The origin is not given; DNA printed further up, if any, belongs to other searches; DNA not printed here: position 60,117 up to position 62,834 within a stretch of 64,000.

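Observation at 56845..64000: Two divergently transcribed glycyl-radical enzyme/activase pairs next to a proline-racemase-family gene whose second catalytic Cys is Thr: a candidate anaerobic hydroxyproline locus.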

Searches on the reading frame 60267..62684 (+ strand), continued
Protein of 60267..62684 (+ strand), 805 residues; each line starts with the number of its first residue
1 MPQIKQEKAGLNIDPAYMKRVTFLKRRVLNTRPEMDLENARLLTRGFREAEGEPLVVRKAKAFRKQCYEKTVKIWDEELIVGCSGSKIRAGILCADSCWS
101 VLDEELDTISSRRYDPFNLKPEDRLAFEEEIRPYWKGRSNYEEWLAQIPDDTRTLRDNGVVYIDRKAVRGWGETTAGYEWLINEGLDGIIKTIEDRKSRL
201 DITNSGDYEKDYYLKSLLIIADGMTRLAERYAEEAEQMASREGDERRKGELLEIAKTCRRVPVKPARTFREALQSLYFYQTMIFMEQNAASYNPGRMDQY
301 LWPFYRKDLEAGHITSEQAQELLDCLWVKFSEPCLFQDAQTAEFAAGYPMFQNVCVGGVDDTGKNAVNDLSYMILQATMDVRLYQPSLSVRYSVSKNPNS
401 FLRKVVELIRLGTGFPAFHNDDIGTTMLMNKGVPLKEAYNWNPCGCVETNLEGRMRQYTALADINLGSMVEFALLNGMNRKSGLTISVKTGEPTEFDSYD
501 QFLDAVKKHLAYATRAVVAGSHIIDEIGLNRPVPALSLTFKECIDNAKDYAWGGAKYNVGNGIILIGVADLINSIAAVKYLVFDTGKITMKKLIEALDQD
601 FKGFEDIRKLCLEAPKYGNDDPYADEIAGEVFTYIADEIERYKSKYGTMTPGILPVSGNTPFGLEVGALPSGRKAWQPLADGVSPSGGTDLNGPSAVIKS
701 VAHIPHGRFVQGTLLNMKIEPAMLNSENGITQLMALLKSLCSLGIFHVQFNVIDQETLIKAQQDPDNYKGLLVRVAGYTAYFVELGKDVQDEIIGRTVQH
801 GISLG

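Call 50: search_protein_families(library=pfam, proteins=[L003:20880-22415:-, L003:14383-15648:-, L042:330-1445:+, L042:10234-11235:+, L042:11289-12275:-, L042:12323-13876:-, L060:7405-8814:+, L060:9062-9631:+, L060:13397-14683:+, L060:6566-7372:+], max_evalue=0.00001)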
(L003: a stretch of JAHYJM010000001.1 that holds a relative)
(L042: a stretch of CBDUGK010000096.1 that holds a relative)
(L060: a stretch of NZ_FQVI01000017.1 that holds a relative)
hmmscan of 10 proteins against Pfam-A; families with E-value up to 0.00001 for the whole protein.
L003:20880-22415:- (511 aa): 1 family
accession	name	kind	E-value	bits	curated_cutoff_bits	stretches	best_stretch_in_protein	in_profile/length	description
PF01314.23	AFOR_C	-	3.8e-107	359.2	27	1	58-498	4-385/385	Aldehyde ferredoxin oxidoreductase, domains 2 & 3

L003:14383-15648:- (421 aa): 0 families

L042:330-1445:+ (371 aa): 2 families
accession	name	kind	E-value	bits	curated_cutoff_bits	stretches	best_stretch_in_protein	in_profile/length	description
PF00990.26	GGDEF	-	1.5e-43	148.8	23.8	1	207-362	2-160/161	Diguanylate cyclase, GGDEF domain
PF01814.28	Hemerythrin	-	3.5e-11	44.1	25.3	1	14-129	3-124/127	Hemerythrin HHE cation binding domain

L042:10234-11235:+ (333 aa): 1 family
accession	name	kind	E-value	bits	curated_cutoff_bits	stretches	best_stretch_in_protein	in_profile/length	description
PF00892.27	EamA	-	1.4e-33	116.5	28.2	2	41-177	2-134/135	EamA-like transporter family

L042:11289-12275:- (328 aa): 1 family
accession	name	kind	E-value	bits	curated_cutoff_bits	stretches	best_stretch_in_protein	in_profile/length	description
PF02423.21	OCD_Mu_crystall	-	7.7e-72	242.3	24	1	6-318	5-311/314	Ornithine cyclodeaminase/mu-crystallin family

L042:12323-13876:- (517 aa): 2 families
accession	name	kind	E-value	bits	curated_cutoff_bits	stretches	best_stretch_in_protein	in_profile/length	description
PF03313.21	SDH_alpha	-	2e-51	175.6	26.4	1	241-500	2-260/260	Serine dehydratase alpha chain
PF03315.21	SDH_beta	-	8.3e-06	26.7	26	0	15-83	10-80/155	Serine dehydratase beta chain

L060:7405-8814:+ (469 aa): 1 family
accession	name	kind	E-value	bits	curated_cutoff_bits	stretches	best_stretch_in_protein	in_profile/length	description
PF06253.16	MTTB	-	7.9e-145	483.1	25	1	2-466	29-492/500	Trimethylamine methyltransferase (MTTB)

L060:9062-9631:+ (189 aa): 6 families
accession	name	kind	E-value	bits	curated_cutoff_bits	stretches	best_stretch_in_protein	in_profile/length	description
PF01381.28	HTH_3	-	1.4e-14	54.3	23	1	11-65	1-55/55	Helix-turn-helix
PF07883.17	Cupin_2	-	1.7e-12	47.3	27.2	1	127-185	11-69/70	Cupin domain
PF12844.13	HTH_19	-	1.6e-09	38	30.2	1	8-66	1-59/64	Helix-turn-helix domain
PF13560.12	HTH_31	-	1.1e-08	35.6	27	1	7-63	2-59/64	Helix-turn-helix domain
PF13443.12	HTH_26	-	1.7e-08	35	22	1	10-70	1-62/63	Cro/C1-type HTH DNA-binding domain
PF02311.25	AraC_binding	-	6.5e-06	26.4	21.1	1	129-187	18-76/135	AraC-like ligand binding domain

L060:13397-14683:+ (428 aa): 1 family
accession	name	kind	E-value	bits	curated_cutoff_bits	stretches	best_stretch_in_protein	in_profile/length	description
PF07690.21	MFS_1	-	6.8e-20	71.7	33.4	1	44-375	18-346/347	Major Facilitator Superfamily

L060:6566-7372:+ (268 aa): 2 families
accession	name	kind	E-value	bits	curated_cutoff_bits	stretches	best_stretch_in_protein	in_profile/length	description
PF14748.11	P5CR_dimer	-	1.3e-27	96.5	25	1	161-265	1-105/105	Pyrroline-5-carboxylate reductase dimerisation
PF03807.23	F420_oxidored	-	2.4e-08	34.9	21.6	1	7-98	4-94/94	NADP oxidoreductase coenzyme F420-dependent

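Call 62: search_protein_families(library=pfam, proteins=[L003:14383-15648:-], max_evalue=0.01)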
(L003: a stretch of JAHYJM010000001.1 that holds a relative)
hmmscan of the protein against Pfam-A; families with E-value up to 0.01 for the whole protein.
L003:14383-15648:- (421 aa): 0 families

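Call 85: search_solved_structures(query=L003:19144-20316:-, max_evalue=1e-10)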
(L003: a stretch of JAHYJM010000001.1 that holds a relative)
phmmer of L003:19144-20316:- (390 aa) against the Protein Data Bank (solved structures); distinct sequences matched with E-value up to 1e-10: 27.
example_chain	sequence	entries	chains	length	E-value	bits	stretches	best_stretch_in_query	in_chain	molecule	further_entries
3td9_A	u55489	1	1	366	2.8e-36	128.6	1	49-380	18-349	Branched chain amino acid ABC transporter, periplasmic amino acid-binding protein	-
2lbp_A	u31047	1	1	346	5.6e-34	121.1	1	55-376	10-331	LEUCINE-BINDING PROTEIN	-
3ip5_A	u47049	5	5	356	1.6e-33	119.6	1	48-369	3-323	ABC transporter, substrate binding protein (Amino acid)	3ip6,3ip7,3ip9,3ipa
1usg_A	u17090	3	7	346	1.7e-33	119.5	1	62-376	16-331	LEUCINE-SPECIFIC BINDING PROTEIN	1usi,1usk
3ipc_A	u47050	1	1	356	1e-32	116.9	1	48-369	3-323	ABC transporter, substrate binding protein (Amino acid)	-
4gnr_A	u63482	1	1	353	6.2e-32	114.4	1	48-381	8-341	ABC transporter substrate-binding protein-branched chain amino acid transport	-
4n0q_A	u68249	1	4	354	2.2e-30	109.2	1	47-384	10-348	Leu/Ile/Val-binding protein homolog 3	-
3hut_A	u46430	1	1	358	4.9e-29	104.8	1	48-372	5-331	putative branched-chain amino acid ABC transporter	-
2liv_A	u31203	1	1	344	2.6e-27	99.1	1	57-369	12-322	LEUCINE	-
1z15_A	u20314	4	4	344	6.1e-27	97.9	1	57-369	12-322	Leu/Ile/Val-binding protein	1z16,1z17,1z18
8z0g_A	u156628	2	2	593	1.2e-25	93.7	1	70-369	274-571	Leu/Ile/Val-binding protein,Leu/Ile/Val-binding protein,mNeonGreen | NeIle,Leu/Ile/Val-binding protein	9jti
8q52_A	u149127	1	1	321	7.4e-22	81.2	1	62-368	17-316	Leucine-specific-binding protein,Chemotaxis protein CheY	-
4ey3_A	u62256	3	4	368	2e-21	79.8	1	49-369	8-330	Twin-arginine translocation pathway signal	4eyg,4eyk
8tg1_A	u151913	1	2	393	1.5e-18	70.3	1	44-367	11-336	Extracellular ligand-binding receptor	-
3tx6_A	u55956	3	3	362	1.5e-16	63.8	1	46-329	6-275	Putative branched-chain amino acid transport system substrate-binding protein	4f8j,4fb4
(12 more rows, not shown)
